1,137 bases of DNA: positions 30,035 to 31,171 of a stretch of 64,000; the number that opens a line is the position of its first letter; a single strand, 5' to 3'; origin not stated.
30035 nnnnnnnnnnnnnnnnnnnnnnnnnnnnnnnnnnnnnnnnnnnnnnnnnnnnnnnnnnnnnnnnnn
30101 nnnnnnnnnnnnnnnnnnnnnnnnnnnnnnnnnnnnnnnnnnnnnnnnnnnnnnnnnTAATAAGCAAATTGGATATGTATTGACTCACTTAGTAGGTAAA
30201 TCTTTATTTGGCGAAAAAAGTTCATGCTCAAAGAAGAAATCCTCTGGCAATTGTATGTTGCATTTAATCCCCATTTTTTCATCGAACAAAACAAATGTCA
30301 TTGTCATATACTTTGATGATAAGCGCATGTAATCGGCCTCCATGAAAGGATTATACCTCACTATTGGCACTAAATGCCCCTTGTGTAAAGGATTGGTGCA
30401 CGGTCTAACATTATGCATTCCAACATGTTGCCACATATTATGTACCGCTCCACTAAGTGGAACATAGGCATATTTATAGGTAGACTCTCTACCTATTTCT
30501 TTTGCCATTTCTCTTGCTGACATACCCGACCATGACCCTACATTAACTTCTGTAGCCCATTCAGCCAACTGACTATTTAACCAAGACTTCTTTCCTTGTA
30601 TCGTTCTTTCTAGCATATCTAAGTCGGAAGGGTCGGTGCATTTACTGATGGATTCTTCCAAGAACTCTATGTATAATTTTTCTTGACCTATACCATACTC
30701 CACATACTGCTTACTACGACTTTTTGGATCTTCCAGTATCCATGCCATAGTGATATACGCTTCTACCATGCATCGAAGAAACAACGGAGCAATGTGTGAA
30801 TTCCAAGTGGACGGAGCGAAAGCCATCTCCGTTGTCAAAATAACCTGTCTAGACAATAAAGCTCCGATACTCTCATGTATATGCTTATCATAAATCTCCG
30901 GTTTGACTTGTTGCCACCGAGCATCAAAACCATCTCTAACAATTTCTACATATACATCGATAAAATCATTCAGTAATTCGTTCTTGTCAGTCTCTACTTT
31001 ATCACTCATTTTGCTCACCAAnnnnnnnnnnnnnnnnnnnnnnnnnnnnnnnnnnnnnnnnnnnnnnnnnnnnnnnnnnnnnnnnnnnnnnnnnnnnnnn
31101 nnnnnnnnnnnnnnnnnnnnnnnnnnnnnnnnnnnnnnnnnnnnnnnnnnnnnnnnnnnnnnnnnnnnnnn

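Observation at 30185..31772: Overlapping two-gene cassette of unknown function in the most AT-rich part of the island; candidate novel defence or toxin module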

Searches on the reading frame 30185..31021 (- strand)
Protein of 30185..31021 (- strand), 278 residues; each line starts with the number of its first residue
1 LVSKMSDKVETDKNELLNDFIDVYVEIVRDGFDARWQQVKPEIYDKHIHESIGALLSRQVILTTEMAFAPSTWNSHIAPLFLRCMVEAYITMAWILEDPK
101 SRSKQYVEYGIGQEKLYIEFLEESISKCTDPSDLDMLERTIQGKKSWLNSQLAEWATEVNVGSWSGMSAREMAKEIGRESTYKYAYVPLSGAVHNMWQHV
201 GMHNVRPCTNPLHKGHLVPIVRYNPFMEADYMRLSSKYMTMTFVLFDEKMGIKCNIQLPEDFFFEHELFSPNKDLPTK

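Call 3: search_protein_families(library=pfam, proteins=[window:30185-31021:-], max_evalue=1)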
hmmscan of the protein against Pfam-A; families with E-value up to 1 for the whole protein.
window:30185-31021:- (278 aa): 1 family
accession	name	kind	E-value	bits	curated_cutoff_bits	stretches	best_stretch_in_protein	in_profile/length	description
PF18928.5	DUF5677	-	1.5e-20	74.4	27.1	1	54-201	6-156/166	Family of unknown function (DUF5677)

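Call 4: search_protein_families(library=padloc, proteins=[window:30185-31021:-], max_evalue=1)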
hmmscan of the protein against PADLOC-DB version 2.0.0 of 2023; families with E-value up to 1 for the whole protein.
window:30185-31021:- (278 aa): 2 families
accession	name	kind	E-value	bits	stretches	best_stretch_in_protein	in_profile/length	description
PDLC03826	DitA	-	5.3e-12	43.3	1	81-226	307-449/486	-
PDLC02475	BrxC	-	0.015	10.9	1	5-60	1-56/937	BrxC-PglY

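Call 5: search_protein_families(library=ncbifam, proteins=[window:30185-31021:-], max_evalue=1)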
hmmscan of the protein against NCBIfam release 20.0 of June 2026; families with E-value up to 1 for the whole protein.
window:30185-31021:- (278 aa): 2 families
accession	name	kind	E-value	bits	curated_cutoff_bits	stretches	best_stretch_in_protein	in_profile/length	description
NF047447.1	Lepto_OmpL37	subfamily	0.042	13.3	150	1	104-143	4-43/228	adhesin OmpL37 family surface protein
NF010247.0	PRK13694.1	subfamily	0.085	12.6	94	1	7-35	22-50/83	hypothetical protein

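Call 6: search_protein_families(library=phrogs, proteins=[window:30185-31021:-], max_evalue=1)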
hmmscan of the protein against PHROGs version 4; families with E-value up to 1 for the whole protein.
window:30185-31021:- (278 aa): 1 family
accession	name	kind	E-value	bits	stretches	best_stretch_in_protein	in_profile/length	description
phrog_12702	-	unknown function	0.26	12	1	209-242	18-51/137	-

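Call 17: find_homologous_proteins(query=window:30185-31009:-)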
Query window:30185-31009:- (274 aa): 205 proteins with E <= 0.001 among 370 candidates; the best 120 are listed.
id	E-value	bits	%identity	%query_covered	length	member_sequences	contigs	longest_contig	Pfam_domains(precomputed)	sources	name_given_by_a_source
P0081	2.9e-150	517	100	81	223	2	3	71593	PF18928.6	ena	-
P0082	1.5e-124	433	71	99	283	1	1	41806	PF18928.6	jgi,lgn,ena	-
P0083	6.1e-123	428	68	97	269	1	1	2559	PF18928.6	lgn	-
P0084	7.5e-122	424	66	99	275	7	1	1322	PF18928.6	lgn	-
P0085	5.9e-117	408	66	96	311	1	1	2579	PF18928.6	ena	-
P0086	2.7e-114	399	62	95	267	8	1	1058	PF18928.6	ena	-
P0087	6.1e-114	398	63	96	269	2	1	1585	PF18928.6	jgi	jgi:hypothetical protein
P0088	7.2e-114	398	64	97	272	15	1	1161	PF18928.6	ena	-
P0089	7.2e-114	398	62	98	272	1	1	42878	PF18928.6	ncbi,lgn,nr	ncbi:MAG: hypothetical protein KZQ75_10410 [Candidatus Thiodiazotropha sp. (ex Myrtea spinifera)]|nr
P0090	1.6e-113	397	63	96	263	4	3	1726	PF18928.6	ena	-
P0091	1.8e-113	397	64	95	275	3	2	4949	PF18928.6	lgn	-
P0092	2.6e-113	396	65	97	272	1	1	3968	PF18928.6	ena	-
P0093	9.8e-113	394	64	96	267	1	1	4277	PF18928.6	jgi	-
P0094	3.3e-112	392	63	94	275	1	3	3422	PF18928.6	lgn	-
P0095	3.9e-111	389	61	96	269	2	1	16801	PF18928.6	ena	-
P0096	5.1e-111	388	63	93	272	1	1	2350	PF18928.6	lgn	-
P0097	5.6e-111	388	63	94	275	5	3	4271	PF18928.6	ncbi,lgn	ncbi:MAG: DUF5677 domain-containing protein [Chloroflexota bacterium]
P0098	5.6e-111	388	63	95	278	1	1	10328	PF18928.6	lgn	-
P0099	9.2e-111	388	63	95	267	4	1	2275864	PF18928.6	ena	-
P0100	1.9e-110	387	63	97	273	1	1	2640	PF18928.6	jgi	jgi:hypothetical protein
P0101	2.7e-110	386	60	96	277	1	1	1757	PF18928.6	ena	-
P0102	3.0e-110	386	62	96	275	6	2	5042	PF18928.6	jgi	-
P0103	4.4e-110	385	62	95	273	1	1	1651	PF18928.6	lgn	-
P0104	8.1e-110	385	65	94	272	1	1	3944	PF18928.6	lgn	-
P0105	1.5e-109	384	62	94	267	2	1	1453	PF18928.6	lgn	-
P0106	1.0e-108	381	61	97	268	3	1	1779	PF18928.6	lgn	-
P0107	1.6e-108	380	59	100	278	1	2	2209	PF18928.6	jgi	jgi:Family of unknown function (DUF5677)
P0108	2.6e-108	380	60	98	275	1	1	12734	PF18928.6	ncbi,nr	ncbi:MAG: hypothetical protein F4X09_11900 [Gammaproteobacteria bacterium]|nr:hypothetical protein [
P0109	9.5e-108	378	64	93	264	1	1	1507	PF18928.6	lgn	-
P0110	1.3e-107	377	63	96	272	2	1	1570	PF18928.6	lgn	-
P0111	8.4e-107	375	60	95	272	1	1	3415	PF18928.6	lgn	-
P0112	2.6e-106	373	60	95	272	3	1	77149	PF18928.6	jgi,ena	-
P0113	2.6e-105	370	59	98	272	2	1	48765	PF18928.6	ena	-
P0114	8.1e-105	368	58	97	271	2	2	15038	PF18928.6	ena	-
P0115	2.3e-104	367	58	96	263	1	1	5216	PF18928.6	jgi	-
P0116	5.3e-104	365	57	99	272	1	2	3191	PF18928.6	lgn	-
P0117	2.5e-103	363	59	93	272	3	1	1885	PF18928.6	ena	-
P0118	3.6e-103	363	57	95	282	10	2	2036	PF18928.6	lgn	-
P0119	6.5e-103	362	56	99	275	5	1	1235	PF18928.6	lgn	-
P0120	1.1e-102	361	59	95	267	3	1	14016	PF18928.6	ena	-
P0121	1.2e-102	361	60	96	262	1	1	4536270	PF18928.6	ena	-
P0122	2.8e-102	360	59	97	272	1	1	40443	PF18928.6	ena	-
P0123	7.5e-102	358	59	93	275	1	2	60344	PF18928.6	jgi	jgi:hypothetical protein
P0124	1.1e-101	358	60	92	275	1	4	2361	PF18928.6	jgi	jgi:hypothetical protein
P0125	1.8e-101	357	59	93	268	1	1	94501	PF18928.6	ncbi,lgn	-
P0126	4.0e-101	356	59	96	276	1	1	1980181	PF18928.6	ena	-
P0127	8.1e-101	355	55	98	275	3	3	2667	PF18928.6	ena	-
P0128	1.0e-100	355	58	93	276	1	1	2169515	PF18928.6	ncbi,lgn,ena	-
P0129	1.6e-100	354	56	96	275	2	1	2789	PF18928.6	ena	-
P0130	2.2e-100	354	56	95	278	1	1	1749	PF18928.6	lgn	-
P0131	4.5e-100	353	58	95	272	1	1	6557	PF18928.6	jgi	jgi:hypothetical protein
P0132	6.6e-100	352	57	93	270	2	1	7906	PF18928.6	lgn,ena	-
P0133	2.0e-99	350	56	97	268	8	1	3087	PF18928.6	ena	-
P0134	2.6e-99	350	57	95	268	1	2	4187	PF18928.6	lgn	-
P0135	2.8e-99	350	54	97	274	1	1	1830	PF18928.6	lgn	-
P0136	2.8e-99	350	56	95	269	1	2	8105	PF18928.6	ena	-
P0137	3.2e-99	350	54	94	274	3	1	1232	PF18928.6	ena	-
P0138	4.5e-99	349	60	95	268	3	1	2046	PF18928.6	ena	-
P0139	1.1e-98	348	60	93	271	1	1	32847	PF18928.6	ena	-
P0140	2.0e-98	347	55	93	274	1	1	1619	PF18928.6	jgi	jgi:hypothetical protein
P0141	2.9e-98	347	58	96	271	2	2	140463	PF18928.6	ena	-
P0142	6.2e-98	346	58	96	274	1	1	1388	PF18928.6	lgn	-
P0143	8.3e-98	345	57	97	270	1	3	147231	PF18928.6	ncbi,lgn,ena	-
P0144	2.0e-97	344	58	97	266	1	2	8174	PF18928.6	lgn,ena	-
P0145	3.3e-97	343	56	95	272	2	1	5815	PF18928.6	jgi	jgi:hypothetical protein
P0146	7.3e-97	342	55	96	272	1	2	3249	PF18928.6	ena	-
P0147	7.5e-97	342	57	93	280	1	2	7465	PF18928.6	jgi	jgi:hypothetical protein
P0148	1.0e-96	342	54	97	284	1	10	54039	PF18928.6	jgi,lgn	jgi:hypothetical protein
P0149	6.5e-96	339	56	94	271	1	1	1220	PF18928.6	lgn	-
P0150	8.4e-96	339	57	92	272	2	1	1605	PF18928.6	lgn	-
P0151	9.7e-96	338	55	94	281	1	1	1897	PF18928.6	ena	-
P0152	1.9e-95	337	57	91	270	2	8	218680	PF18928.6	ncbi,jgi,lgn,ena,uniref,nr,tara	ncbi:MAG: hypothetical protein CMH22_01565 [Methylophaga sp.]|uniref:DUF5677 domain-containing prote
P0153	2.4e-95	337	56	93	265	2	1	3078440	PF18928.6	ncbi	-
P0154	9.0e-95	335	57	92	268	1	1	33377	PF18928.6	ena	-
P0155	1.2e-94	335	55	94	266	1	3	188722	PF18928.6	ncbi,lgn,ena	-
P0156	2.0e-94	334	52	97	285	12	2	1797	PF18928.6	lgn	-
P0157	2.5e-93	330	56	93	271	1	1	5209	PF18928.6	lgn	-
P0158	2.8e-93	330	53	96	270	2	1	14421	PF18928.6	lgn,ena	-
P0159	3.5e-93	330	56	90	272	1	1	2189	PF18928.6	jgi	jgi:hypothetical protein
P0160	1.5e-92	328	54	92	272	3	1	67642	PF18928.6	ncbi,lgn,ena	-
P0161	1.9e-92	328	53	97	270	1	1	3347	PF18928.6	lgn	-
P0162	2.2e-91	324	55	95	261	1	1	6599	PF18928.6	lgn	-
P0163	4.9e-91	323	55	86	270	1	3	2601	PF18928.6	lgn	-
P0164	8.6e-91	322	53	94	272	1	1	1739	PF18928.6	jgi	jgi:hypothetical protein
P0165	1.4e-90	321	51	96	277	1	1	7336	PF18928.6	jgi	jgi:hypothetical protein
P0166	2.1e-90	321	54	94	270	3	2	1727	PF18928.6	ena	-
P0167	3.4e-90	320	53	95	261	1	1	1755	PF18928.6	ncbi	-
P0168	4.7e-90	320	54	95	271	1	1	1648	PF18928.6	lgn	-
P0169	2.7e-89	317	55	90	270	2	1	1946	PF18928.6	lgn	-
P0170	3.0e-88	314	52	94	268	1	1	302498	PF18928.6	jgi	jgi:hypothetical protein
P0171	5.4e-88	313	58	81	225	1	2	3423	PF18928.6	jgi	jgi:hypothetical protein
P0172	5.9e-88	313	54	96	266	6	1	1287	PF18928.6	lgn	-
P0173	7.8e-87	309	52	95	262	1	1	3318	PF18928.6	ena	-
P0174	3.8e-86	307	52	96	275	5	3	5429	PF18928.6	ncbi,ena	-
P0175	2.0e-85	305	49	94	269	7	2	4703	PF18928.6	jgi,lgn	jgi:hypothetical protein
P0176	2.2e-85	304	50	94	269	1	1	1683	PF18928.6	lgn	-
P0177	3.3e-84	301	52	97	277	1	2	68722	PF18928.6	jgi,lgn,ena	-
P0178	4.0e-84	300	52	92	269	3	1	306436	PF18928.6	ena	-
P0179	7.4e-84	299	50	95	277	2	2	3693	PF18928.6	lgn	-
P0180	1.3e-83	299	51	91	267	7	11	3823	PF18928.6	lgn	-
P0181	1.6e-83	298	65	76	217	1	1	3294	PF18928.6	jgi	-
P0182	4.7e-83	297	50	92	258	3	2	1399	PF18928.6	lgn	-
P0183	3.3e-82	294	51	92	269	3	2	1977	PF18928.6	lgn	-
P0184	6.1e-82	293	50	94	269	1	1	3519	PF18928.6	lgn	-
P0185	7.2e-82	293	49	96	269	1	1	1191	PF18928.6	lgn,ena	-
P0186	8.5e-82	293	52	90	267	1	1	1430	PF18928.6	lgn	-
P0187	9.5e-82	293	48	97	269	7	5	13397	PF18928.6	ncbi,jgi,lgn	jgi:hypothetical protein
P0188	1.3e-81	292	50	94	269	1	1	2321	PF18928.6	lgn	-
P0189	1.8e-81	292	51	90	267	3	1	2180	PF18928.6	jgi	jgi:hypothetical protein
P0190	2.8e-81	291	51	91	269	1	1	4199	PF18928.6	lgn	-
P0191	4.1e-81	290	50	93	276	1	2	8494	PF18928.6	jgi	jgi:Family of unknown function (DUF5677)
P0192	7.8e-81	290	49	97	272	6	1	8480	PF18928.6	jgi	-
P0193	1.2e-80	289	49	93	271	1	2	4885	PF18928.6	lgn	-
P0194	6.7e-80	286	50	92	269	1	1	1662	PF18928.6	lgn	-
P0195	7.0e-80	286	50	93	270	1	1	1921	PF18928.6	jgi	jgi:hypothetical protein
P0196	9.4e-80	286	47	97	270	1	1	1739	PF18928.6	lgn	-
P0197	1.2e-79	286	47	96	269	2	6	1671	PF18928.6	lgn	-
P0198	4.9e-79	284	48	95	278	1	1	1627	PF18928.6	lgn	-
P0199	1.4e-78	282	48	94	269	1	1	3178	PF18928.6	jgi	jgi:hypothetical protein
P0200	2.3e-78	281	48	92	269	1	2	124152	PF18928.6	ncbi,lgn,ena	-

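Call 32: predict_structure(alignment_id=A2)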
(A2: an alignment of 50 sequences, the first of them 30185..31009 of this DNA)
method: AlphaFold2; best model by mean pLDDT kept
length: 274 residues; sequences in the alignment: 50
mean_pLDDT: 88.7   pTM: 0.85
mean pLDDT of the five models: 88.7, 88.6, 86.6, 86.6, 84.2
residues with pLDDT >= 90: 176; 70-90: 72; 50-70: 20; < 50: 6
segments of 3 or more residues with pLDDT < 50: 157-160
pLDDT, mean of each block of 10 residues (from residue 1): 78 97 99 93 94 98 95 91 96 95 87 91 95 96 86 54 81 87 70 84 92 87 89 98 98 98 83 49
secondary structure, 60 per line:
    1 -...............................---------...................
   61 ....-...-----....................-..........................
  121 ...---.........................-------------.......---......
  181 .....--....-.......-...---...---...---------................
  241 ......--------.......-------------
elements in order: H2-32 H42-64 H74-93 H95-123 H127-151 H165-171 H175-185 H188-191 H193-199 E201-203 E213-215 H225-246 H255-261

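Call 63: search_protein_families(library=pfam, alignment_id=A2, max_evalue=5)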
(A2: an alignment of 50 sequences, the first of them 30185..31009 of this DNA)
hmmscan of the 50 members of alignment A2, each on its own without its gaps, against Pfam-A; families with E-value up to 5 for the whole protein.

A. member 1, window:30185-31009:- (274 aa): 1 family
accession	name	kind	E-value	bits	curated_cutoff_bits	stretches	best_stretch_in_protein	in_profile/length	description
PF18928.5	DUF5677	-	1.4e-20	74.4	27.1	1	50-197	6-156/166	Family of unknown function (DUF5677)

B. families by the number of members that match (of 50 scanned): 12 families
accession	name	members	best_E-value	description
PF18928.5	DUF5677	50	4e-24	Family of unknown function (DUF5677)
PF04198.19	Sugar-bind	3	0.17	Putative sugar-binding domain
PF19459.4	DUF5996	2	7.2e-05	Family of unknown function (DUF5996)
PF17755.6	UvrA_DNA-bind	1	0.007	UvrA DNA-binding domain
PF20264.4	DUF4784_N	1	0.038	DUF4784 N-terminal Ig-like domain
PF01780.25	Ribosomal_L37ae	1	0.041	Ribosomal L37ae protein family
PF23336.1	HTH_TbsP_C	1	0.11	Transcriptional regulator TbsP-like, C-terminal HTH domain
PF05263.17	DUF722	1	0.16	Protein of unknown function (DUF722)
PF21036.3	EryCIII-like_N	1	0.16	Erythromycin biosynthesis protein CIII-like, N-terminal domain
PF07989.16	Cnn_1N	1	0.17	Centrosomin N-terminal motif 1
PF12237.13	PCIF1_WW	1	0.17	Phosphorylated CTD interacting factor 1 WW domain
PF10816.13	DUF2760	1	0.2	Domain of unknown function (DUF2760)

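Call 66: search_dna_similar(query=window:30185-31009:-, collection=plasmids, mode=protein, max_rows=15)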
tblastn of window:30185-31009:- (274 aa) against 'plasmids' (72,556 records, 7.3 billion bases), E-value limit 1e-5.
Records with a match: 3; places in all: 3; records where one place covers at least 80% of the query: 1.
Best place of each record, by identity: <60% 3.
By first word of the organism name: Rhodococcus 2; Rhizobium 1.
By predicted mobility (MOB-suite, as given by PLSDB): non-mobilizable 2; conjugative 1.
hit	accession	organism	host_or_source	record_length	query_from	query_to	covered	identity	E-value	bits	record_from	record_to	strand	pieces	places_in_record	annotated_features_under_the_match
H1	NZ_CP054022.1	Rhizobium indicum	Pisum sativum l. (pea),Pure culture,Pea ...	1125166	7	248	88%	38.8%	1e-48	179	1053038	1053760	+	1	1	record has no annotation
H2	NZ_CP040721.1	Rhodococcus pyridinivorans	prokaryote,Quinoline-degrading ...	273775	38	253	79%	28.7%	9e-15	81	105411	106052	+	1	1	DUF5677 domain-containing protein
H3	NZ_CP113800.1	Rhodococcus pyridinivorans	sediment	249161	38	253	79%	28.7%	1e-14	81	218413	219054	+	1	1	DUF5677 domain-containing protein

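Call 75: get_annotated_region(hit=H1, flank=6000)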
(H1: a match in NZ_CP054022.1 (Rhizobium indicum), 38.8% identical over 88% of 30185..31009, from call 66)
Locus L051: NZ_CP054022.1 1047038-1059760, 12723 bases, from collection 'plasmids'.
description: Rhizobium indicum strain JKLM 12A2 plasmid pPR12A201, complete sequence
organism: Rhizobium indicum (NCBI taxid 2583231)
taxonomy: Bacteria; Pseudomonadota; Alphaproteobacteria; Hyphomicrobiales; Rhizobiaceae; Rhizobium; Rhizobium indicum
host: -; source: Pisum sativum l. (pea),Pure culture,Pea root nodules,pea root nodules; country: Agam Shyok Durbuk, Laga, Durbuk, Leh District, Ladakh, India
typing (MOB-suite, as given by PLSDB): conjugative; relaxase MOBQ; mating-pair formation MPF_T
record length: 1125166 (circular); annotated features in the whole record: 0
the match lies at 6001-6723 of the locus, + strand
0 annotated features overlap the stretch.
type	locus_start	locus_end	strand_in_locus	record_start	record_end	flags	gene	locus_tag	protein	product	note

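Call 100: find_related_loci(query=A2, collection=viral_contigs, flank=6000)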
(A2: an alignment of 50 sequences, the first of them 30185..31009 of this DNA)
Query A2 (274 aa) in viral_contigs; peptide patterns used: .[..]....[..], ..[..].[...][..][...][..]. (x = any residue, [..] = any of these).
17 stretches matched a pattern, but none encodes a relative of the query by tblastn (E <= 1e-3).
